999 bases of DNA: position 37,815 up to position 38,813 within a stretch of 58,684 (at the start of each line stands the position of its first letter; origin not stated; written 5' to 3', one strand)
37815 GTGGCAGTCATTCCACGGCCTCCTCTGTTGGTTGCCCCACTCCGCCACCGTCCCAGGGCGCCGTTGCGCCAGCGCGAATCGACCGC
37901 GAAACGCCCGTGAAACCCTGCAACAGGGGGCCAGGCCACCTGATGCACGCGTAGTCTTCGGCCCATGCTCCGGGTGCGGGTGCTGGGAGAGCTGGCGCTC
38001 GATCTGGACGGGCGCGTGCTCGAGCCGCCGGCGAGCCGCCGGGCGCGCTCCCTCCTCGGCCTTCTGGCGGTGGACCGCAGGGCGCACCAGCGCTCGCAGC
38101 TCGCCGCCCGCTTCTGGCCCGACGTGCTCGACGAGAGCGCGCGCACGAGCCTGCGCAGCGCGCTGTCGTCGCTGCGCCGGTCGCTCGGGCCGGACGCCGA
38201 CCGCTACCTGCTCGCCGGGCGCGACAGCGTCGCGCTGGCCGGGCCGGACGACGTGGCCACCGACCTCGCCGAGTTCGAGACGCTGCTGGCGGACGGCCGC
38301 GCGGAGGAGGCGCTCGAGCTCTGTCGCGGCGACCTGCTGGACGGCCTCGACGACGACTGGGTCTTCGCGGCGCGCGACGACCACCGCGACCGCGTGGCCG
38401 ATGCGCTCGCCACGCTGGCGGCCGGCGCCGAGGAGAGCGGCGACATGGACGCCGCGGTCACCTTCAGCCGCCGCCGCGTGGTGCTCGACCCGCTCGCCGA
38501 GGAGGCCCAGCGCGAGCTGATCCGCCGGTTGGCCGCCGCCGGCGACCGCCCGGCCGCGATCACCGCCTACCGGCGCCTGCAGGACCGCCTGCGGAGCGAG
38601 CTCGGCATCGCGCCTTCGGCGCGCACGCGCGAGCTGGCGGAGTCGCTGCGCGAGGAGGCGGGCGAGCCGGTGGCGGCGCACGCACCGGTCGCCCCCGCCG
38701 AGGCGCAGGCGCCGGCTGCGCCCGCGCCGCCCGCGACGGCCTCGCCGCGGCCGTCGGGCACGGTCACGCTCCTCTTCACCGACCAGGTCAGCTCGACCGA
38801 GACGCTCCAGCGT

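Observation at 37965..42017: AfsR-like SARP regulator with a class III nucleotidyl cyclase domain inserted between the BTAD and the STAND ATPase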

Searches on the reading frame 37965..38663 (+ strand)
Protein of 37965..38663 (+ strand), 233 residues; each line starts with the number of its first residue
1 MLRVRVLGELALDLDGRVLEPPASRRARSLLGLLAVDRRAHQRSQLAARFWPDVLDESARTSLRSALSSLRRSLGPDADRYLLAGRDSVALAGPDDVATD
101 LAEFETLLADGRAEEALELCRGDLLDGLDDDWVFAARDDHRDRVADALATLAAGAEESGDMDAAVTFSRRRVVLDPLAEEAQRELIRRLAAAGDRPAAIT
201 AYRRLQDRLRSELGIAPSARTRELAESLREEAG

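Call 16: search_solved_structures(query=window:37965-38663:+, max_evalue=1, show_alignments=2)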
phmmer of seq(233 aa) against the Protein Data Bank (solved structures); distinct sequences matched with E-value up to 1: 21.
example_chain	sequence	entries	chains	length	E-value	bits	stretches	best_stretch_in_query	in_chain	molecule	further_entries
9qhb_A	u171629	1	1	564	7.6e-16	62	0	143-205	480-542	Engineered tetratricopeptide repeat protein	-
9gzg_A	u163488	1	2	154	1.2e-11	48.3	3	143-205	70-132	Engineered CTPR protein with glutamic acids for conductivity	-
8bu0_A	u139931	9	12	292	5.6e-11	46.1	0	143-205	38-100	Consensus tetratricopeptide repeat protein | Crystal structure of an 8-repeat consensus TPR superhelix with Zinc. | Monomer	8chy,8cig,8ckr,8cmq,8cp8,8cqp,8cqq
9qhc_A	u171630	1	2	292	8.5e-08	35.7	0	143-205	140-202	Engineered tetratricopeptide repeat protein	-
2fez_A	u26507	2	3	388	1.3e-06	31.8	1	5-228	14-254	Probable regulatory protein embR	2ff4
8ch0_A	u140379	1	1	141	0.00018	24.8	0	143-205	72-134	Consensus tetratricopeptide repeat protein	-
2fo7_A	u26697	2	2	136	0.00021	24.7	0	143-205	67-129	SYNTHETIC CONSENSUS TPR PROTEIN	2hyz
7obi_A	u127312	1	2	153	0.018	18.3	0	145-205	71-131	CTPR-rv4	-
1na0_A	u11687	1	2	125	0.029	17.6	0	146-204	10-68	designed protein CTPR3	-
8v7p_A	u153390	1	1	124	0.18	15.1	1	56-119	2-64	Fimbrial protein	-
5w56_A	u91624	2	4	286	0.22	14.8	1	73-129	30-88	Periplasmic solute binding protein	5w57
5kzj_A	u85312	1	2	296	0.24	14.7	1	72-129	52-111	Periplasmic solute binding protein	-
6xpn_B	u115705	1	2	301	0.26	14.5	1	72-129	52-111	Periplasmic solute binding protein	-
6bbk_A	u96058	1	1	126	0.42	13.9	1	58-119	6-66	Fimbrial protein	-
2avp_A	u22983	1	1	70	0.45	13.8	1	149-205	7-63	synthetic consensus TPR protein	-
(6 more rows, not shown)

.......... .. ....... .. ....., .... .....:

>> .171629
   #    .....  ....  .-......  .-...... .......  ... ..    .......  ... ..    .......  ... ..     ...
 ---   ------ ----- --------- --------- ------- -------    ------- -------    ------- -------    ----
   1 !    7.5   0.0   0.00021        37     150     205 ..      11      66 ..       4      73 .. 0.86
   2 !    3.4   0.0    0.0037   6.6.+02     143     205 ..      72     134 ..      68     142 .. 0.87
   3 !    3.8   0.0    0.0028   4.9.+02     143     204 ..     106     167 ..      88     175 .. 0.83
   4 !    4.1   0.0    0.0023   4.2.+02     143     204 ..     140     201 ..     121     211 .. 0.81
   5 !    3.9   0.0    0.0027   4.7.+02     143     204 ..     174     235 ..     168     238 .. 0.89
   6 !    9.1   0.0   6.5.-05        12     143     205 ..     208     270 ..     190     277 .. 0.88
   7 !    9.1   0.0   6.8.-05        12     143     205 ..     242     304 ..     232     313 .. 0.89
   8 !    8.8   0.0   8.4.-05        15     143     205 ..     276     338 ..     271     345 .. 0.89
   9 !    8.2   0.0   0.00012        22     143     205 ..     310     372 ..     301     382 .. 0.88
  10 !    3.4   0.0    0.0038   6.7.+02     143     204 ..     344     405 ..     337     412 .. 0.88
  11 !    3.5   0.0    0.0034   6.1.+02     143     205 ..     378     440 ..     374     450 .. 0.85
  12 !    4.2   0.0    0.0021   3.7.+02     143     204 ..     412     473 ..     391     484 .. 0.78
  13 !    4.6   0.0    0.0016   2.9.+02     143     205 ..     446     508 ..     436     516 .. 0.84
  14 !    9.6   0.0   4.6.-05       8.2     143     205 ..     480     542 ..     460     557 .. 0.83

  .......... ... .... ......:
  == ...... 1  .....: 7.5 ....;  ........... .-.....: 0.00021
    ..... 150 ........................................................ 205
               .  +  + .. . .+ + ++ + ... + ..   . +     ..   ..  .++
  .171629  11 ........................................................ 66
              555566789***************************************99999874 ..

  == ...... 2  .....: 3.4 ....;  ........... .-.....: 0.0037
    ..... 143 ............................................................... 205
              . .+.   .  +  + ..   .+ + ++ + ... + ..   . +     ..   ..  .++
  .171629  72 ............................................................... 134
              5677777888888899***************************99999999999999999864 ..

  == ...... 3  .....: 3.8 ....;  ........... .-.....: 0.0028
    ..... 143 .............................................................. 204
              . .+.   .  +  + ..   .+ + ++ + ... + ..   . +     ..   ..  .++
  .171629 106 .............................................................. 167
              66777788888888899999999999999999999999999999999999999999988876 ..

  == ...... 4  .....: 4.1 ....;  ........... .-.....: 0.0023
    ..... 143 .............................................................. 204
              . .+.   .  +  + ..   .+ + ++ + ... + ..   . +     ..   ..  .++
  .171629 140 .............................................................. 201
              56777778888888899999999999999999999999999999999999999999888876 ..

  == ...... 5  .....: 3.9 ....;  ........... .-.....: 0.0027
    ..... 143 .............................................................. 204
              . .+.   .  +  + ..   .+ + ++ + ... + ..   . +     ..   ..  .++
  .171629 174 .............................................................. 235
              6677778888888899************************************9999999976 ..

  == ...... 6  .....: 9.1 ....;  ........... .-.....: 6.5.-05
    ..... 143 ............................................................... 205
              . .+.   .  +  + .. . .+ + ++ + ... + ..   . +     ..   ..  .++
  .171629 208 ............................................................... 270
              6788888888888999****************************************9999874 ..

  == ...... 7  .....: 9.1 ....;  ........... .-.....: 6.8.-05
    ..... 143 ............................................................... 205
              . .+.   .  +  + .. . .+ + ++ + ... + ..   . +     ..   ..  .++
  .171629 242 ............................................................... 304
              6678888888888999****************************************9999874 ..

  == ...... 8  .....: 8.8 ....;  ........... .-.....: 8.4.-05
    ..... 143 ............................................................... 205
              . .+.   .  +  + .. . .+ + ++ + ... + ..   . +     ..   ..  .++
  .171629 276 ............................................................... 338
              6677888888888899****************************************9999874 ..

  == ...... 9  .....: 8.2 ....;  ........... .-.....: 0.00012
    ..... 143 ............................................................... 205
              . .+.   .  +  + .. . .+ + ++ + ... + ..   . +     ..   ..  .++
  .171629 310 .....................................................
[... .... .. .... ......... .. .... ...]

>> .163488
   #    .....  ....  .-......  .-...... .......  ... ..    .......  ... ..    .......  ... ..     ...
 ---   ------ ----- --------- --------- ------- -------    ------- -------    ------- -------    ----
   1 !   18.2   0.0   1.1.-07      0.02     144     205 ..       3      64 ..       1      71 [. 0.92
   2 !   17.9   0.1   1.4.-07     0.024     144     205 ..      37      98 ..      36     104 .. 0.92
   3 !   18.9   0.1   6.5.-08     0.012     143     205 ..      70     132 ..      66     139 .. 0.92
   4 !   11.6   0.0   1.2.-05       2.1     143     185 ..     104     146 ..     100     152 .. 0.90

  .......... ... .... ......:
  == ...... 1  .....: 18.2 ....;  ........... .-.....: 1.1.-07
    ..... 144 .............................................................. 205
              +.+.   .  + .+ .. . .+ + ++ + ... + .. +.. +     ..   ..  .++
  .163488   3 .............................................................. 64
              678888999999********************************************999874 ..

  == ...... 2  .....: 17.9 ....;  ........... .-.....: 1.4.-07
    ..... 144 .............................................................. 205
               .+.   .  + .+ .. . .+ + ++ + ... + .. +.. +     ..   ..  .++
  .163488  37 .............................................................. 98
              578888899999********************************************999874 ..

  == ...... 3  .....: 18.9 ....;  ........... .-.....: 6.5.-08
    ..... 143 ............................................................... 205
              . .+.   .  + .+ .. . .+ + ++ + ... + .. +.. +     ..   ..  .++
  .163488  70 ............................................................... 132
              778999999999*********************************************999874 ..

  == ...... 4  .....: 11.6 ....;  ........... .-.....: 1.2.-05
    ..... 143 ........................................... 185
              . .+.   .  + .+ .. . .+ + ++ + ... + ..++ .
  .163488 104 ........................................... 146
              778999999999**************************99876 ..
